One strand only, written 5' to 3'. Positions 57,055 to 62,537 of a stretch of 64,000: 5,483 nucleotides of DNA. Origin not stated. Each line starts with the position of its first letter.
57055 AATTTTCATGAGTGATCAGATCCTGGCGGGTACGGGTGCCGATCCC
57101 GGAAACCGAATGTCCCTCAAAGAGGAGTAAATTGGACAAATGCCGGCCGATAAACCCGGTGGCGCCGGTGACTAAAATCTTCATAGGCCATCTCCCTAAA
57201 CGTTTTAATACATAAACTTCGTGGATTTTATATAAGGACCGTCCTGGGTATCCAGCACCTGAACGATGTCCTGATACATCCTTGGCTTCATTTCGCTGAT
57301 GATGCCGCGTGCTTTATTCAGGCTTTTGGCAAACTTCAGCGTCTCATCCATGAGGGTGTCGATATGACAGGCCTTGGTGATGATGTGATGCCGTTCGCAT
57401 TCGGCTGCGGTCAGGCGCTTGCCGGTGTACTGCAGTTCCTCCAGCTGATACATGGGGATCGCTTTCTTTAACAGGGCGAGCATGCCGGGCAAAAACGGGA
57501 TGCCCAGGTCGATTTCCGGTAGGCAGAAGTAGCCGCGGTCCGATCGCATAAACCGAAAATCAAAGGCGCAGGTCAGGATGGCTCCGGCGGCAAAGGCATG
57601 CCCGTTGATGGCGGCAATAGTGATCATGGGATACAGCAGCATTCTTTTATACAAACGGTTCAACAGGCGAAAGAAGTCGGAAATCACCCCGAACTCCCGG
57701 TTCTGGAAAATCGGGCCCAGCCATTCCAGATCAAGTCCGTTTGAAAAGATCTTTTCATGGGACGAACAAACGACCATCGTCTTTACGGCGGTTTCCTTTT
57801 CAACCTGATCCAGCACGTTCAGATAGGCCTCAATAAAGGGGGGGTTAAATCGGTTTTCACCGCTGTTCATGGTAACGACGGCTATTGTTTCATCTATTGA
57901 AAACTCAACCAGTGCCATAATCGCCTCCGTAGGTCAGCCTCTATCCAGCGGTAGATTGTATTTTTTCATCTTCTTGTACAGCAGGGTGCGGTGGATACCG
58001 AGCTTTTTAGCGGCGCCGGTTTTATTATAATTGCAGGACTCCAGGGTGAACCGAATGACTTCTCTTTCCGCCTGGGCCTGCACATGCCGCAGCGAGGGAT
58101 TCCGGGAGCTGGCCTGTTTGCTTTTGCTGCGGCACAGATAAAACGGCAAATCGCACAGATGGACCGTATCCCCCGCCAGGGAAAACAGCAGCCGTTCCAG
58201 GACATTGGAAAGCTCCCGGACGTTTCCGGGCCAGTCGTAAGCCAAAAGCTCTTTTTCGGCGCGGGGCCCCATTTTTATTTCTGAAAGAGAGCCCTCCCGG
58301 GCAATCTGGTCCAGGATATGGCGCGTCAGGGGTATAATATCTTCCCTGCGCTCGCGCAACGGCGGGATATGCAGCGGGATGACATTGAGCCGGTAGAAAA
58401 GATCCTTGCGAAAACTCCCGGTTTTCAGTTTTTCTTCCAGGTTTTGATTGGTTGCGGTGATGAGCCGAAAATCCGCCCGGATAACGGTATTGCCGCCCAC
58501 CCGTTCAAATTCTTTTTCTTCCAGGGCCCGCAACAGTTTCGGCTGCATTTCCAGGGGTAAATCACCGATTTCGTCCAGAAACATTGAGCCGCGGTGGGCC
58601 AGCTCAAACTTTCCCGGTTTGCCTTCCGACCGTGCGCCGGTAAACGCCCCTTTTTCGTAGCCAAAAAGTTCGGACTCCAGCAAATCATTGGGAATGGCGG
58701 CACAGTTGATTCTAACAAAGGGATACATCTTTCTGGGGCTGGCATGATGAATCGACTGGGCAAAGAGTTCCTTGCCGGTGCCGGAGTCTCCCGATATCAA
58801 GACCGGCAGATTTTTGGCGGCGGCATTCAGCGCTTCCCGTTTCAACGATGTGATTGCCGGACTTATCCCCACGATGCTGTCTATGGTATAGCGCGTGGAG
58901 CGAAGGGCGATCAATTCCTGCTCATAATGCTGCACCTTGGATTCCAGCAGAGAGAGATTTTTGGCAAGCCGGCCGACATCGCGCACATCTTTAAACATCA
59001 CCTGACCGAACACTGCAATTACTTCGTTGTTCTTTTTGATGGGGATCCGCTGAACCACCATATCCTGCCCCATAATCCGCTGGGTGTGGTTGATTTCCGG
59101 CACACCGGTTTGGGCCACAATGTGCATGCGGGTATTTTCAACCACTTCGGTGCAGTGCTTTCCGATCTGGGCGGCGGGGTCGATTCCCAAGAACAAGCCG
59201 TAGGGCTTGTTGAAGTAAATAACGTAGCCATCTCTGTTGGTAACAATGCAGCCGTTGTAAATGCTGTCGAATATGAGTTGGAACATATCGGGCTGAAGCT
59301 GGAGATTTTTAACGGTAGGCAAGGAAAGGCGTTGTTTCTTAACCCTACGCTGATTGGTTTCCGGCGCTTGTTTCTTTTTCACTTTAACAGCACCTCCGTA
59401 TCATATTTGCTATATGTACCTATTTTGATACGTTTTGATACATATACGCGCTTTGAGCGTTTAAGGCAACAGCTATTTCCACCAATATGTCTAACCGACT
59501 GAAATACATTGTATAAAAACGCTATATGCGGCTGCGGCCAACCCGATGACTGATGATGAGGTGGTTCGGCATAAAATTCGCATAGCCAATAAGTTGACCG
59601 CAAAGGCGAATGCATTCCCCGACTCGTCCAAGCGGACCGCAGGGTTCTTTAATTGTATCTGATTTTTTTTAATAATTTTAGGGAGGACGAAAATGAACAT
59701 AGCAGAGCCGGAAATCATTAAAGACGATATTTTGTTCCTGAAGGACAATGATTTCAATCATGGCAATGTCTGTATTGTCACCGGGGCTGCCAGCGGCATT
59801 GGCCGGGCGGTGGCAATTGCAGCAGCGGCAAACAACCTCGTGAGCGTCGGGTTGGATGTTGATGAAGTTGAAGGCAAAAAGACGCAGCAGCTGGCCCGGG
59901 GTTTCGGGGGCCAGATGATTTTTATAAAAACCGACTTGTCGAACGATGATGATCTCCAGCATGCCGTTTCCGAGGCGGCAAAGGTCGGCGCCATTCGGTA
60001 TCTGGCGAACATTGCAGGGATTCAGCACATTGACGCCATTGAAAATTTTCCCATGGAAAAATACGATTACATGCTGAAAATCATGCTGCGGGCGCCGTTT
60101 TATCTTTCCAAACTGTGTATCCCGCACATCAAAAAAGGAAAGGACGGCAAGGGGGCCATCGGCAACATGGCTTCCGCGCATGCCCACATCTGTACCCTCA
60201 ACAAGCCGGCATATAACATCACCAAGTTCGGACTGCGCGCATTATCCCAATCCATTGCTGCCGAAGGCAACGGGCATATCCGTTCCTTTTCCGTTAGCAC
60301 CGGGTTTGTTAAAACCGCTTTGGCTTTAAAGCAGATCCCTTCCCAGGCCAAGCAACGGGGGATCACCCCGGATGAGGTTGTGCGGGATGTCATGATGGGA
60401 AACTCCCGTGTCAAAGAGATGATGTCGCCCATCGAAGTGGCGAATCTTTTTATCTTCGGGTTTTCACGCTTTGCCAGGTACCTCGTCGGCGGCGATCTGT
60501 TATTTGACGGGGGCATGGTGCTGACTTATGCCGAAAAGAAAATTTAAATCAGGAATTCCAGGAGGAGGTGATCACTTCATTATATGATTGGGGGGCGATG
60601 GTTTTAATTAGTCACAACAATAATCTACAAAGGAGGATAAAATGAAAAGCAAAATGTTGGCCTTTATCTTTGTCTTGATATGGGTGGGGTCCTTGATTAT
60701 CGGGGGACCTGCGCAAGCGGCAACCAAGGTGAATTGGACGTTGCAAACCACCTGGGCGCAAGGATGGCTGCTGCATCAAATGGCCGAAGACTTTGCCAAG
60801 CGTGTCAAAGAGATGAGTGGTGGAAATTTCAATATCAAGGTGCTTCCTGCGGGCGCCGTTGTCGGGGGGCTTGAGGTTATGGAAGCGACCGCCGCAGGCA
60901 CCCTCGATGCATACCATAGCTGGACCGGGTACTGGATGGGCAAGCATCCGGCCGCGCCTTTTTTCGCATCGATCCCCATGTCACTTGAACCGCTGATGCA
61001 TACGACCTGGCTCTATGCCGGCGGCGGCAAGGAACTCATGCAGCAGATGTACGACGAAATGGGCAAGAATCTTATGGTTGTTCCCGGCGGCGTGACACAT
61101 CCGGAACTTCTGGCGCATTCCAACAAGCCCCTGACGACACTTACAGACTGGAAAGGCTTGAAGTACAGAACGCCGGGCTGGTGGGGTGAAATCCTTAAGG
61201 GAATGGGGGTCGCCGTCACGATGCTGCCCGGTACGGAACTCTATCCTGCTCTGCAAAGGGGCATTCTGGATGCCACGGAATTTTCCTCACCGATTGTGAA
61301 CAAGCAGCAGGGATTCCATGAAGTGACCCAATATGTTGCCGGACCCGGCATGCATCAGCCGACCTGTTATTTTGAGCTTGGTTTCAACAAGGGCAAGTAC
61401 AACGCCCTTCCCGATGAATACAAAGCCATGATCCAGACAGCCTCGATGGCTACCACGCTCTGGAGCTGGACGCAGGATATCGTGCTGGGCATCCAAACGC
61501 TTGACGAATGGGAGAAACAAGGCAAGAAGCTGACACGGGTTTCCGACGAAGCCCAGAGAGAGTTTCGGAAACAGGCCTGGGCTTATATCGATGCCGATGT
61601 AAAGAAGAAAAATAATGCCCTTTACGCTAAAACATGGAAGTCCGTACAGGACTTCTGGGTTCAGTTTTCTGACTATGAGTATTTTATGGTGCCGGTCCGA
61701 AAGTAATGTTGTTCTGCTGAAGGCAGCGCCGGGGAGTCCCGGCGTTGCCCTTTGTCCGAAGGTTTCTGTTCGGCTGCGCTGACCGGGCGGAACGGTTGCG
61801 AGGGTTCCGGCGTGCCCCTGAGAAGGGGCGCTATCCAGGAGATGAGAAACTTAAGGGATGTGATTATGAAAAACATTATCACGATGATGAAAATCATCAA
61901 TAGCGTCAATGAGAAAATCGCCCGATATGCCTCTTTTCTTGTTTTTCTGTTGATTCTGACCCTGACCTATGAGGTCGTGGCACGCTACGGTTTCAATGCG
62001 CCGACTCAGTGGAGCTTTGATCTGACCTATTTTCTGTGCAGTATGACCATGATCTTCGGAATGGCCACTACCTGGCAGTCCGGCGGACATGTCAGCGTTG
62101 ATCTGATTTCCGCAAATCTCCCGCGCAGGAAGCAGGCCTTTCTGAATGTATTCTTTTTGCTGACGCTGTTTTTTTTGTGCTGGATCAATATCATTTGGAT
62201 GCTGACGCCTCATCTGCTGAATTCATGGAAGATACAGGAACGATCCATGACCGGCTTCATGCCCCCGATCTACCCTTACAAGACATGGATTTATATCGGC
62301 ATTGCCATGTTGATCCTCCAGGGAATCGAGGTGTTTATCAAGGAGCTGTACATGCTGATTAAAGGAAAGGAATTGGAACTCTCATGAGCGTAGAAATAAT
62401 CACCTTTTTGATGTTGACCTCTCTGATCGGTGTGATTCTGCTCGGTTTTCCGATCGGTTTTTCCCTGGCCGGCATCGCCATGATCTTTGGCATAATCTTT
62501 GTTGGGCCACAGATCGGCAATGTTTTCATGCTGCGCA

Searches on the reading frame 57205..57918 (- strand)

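Call 95: search_protein_families(library=pfam, proteins=[window:57205-57918:-], max_evalue=0.00001)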
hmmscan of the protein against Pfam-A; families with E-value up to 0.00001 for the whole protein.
window:57205-57918:- (237 aa): 2 families
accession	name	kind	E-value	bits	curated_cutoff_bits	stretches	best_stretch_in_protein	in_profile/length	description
PF00378.25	ECH_1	-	4.4e-28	98.7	27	1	9-221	3-212/251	Enoyl-CoA hydratase/isomerase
PF16113.10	ECH_2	-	1.5e-11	44.8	27.2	1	22-190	13-178/335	Enoyl-CoA hydratase/isomerase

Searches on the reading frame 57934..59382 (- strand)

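Call 95: search_protein_families(library=pfam, proteins=[window:57934-59382:-], max_evalue=0.00001)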
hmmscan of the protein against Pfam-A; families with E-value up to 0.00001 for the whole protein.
window:57934-59382:- (482 aa): 6 families
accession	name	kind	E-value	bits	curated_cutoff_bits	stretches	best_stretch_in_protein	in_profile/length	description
PF00158.32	Sigma54_activat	-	2.6e-68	229.4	20.2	1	170-337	1-167/168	Sigma-54 interaction domain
PF25601.1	AAA_lid_14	-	1.2e-21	76.7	27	1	343-426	1-84/87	AAA+ ATPase lid domain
PF14532.12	Sigma54_activ_2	-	7.4e-21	75.3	25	1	171-342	1-138/138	Sigma-54 interaction domain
PF02954.25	HTH_8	-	2.2e-12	46.9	22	1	436-475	3-42/42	Bacterial regulatory protein, Fis family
PF01078.27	Mg_chelatase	-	3.8e-09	36.7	20.3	1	245-313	88-158/207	Magnesium chelatase, subunit ChlI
PF07728.20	AAA_5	-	7.1e-07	29.8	22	1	193-315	1-125/139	AAA domain (dynein-related subfamily)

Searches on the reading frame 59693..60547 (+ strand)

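Call 95: search_protein_families(library=pfam, proteins=[window:59693-60547:+], max_evalue=0.00001)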
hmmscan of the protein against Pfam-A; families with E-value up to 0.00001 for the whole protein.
window:59693-60547:+ (284 aa): 3 families
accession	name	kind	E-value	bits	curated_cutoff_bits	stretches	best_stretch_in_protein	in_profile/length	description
PF13561.12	adh_short_C2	-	8.2e-33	114.4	27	1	31-275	1-235/236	Enoyl-(Acyl carrier protein) reductase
PF00106.31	adh_short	-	2.7e-29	102.5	26.6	1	26-212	2-188/195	short chain dehydrogenase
PF08659.16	KR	-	1.9e-06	28.3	22.6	1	27-141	3-122/180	KR domain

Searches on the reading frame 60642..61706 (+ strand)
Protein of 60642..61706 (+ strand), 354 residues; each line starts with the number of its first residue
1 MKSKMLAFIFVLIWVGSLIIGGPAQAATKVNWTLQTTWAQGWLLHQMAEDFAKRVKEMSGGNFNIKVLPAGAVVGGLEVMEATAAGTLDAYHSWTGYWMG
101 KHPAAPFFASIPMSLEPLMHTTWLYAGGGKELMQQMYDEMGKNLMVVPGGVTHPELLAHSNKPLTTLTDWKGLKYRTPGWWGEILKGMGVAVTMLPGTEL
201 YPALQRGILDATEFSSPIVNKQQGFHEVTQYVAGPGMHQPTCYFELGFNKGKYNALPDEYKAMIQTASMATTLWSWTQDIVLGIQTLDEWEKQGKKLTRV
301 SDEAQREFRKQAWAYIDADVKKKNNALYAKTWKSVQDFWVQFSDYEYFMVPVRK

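Call 95: search_protein_families(library=pfam, proteins=[window:60642-61706:+], max_evalue=0.00001)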
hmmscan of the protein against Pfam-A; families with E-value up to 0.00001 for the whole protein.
window:60642-61706:+ (354 aa): 1 family
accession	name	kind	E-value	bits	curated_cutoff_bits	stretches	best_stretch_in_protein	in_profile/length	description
PF03480.18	DctP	-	4.3e-41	141.5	23.4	1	36-316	3-279/286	Bacterial extracellular solute-binding protein, family 7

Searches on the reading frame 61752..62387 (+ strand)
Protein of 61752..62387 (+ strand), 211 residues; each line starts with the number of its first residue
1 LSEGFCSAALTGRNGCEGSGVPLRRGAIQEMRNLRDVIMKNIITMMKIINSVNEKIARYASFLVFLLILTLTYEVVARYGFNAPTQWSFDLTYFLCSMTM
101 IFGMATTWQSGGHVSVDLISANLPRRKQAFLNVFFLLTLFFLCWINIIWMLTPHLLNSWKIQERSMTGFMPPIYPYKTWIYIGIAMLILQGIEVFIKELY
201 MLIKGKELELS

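Call 95: search_protein_families(library=pfam, proteins=[window:61752-62387:+], max_evalue=0.00001)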
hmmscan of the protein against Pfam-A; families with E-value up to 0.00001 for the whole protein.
window:61752-62387:+ (211 aa): 1 family
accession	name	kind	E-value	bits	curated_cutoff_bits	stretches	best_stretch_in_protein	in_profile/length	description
PF04290.18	DctQ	-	5e-21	75.4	28.3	1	67-198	1-129/132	Tripartite ATP-independent periplasmic transporters, DctQ component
